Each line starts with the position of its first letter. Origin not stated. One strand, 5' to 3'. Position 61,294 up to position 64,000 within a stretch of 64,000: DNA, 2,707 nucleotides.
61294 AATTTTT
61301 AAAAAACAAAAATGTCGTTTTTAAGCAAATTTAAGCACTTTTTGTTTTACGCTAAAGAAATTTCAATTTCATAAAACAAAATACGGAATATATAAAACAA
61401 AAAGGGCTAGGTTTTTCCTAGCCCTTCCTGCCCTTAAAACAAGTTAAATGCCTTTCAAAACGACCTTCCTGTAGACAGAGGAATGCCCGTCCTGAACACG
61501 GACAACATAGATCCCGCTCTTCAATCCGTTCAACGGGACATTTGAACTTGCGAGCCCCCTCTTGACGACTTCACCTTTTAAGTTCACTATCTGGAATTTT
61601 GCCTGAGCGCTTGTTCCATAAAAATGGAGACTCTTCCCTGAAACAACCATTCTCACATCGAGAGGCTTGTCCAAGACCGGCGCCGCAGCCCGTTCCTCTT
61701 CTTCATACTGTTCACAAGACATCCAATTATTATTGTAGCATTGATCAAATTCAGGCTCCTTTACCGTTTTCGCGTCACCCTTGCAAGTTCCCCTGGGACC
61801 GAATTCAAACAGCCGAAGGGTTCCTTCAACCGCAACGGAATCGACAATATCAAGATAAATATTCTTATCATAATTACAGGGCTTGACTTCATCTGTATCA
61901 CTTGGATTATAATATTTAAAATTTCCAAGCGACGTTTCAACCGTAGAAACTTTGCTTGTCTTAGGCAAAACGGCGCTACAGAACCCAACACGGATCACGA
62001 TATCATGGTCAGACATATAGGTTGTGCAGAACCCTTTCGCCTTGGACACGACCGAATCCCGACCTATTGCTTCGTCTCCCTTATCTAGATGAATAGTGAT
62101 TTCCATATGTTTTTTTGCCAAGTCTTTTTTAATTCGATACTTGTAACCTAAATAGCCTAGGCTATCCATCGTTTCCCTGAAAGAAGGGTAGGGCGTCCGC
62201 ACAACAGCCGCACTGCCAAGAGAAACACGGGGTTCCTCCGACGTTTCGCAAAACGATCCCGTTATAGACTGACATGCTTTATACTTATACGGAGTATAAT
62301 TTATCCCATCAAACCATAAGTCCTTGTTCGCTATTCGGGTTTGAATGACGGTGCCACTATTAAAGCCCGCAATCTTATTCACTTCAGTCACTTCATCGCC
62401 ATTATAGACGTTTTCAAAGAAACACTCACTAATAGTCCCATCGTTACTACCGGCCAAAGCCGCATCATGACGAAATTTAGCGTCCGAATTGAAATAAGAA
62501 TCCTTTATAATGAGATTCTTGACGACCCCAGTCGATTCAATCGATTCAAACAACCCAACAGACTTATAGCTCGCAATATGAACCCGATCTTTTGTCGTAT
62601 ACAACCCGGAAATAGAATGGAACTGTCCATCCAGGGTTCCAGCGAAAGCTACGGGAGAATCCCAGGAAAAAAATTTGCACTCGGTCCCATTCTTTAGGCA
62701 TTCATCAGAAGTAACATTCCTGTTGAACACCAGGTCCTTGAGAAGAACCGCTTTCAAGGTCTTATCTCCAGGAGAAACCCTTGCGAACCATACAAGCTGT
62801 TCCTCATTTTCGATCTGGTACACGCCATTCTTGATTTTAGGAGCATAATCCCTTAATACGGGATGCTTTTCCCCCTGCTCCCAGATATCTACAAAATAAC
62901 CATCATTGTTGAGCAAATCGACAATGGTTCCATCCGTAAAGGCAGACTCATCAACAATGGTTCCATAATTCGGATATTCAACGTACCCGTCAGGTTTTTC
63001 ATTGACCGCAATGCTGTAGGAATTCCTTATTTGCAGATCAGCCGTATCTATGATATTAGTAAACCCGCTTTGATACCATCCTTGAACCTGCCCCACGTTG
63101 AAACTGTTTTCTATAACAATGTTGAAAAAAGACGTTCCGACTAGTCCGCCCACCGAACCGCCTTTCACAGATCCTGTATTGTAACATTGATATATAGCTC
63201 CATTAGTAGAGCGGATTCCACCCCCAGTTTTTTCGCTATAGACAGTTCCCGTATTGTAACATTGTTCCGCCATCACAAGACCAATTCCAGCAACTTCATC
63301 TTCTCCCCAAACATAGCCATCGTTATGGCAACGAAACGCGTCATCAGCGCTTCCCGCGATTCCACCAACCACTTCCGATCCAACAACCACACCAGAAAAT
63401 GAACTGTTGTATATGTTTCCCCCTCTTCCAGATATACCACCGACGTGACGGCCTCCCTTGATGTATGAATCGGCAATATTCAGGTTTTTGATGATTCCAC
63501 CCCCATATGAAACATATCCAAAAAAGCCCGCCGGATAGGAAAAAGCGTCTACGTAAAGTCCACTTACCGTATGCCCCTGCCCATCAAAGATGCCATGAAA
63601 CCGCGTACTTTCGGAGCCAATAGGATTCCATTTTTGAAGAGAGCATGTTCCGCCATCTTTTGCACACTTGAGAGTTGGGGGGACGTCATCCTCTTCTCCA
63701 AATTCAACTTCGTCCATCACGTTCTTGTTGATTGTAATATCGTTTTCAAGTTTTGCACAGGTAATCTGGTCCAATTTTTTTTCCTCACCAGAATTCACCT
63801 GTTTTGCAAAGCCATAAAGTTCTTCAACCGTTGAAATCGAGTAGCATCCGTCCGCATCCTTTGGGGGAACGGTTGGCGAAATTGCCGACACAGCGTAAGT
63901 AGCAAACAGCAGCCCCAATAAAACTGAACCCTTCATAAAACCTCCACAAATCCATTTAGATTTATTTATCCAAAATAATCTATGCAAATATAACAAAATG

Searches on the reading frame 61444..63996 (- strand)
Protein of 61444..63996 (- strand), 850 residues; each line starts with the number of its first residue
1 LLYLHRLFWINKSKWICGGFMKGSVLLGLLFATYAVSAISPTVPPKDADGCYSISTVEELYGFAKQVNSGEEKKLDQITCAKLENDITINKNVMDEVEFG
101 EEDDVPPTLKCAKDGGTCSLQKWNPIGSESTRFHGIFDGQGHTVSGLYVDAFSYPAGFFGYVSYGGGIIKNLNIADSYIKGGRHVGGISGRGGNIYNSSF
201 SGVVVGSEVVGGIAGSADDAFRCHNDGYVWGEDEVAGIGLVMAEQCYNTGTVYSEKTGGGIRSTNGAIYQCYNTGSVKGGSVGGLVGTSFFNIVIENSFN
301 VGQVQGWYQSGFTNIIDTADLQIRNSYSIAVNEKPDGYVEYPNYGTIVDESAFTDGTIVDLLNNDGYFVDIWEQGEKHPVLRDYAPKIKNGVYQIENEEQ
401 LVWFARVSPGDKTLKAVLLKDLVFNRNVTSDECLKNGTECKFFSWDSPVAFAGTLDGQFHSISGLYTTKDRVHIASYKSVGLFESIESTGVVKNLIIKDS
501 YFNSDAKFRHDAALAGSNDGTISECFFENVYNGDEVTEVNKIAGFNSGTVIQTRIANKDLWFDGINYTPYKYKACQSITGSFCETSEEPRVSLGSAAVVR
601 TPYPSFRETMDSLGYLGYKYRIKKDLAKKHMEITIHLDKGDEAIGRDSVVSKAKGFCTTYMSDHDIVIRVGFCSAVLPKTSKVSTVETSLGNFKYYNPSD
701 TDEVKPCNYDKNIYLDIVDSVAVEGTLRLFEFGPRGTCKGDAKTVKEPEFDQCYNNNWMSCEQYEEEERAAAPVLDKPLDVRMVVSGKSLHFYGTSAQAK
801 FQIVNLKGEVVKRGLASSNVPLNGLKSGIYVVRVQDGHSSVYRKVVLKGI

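Call 80: search_protein_families(library=pfam, proteins=[window:61444-63996:-], max_evalue=0.0001)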
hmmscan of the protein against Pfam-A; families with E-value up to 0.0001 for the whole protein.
window:61444-63996:- (850 aa): 1 family
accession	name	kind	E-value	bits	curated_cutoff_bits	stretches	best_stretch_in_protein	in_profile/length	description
PF18962.6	Por_Secre_tail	-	1.1e-05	26.1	27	1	797-846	20-74/75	Secretion system C-terminal sorting domain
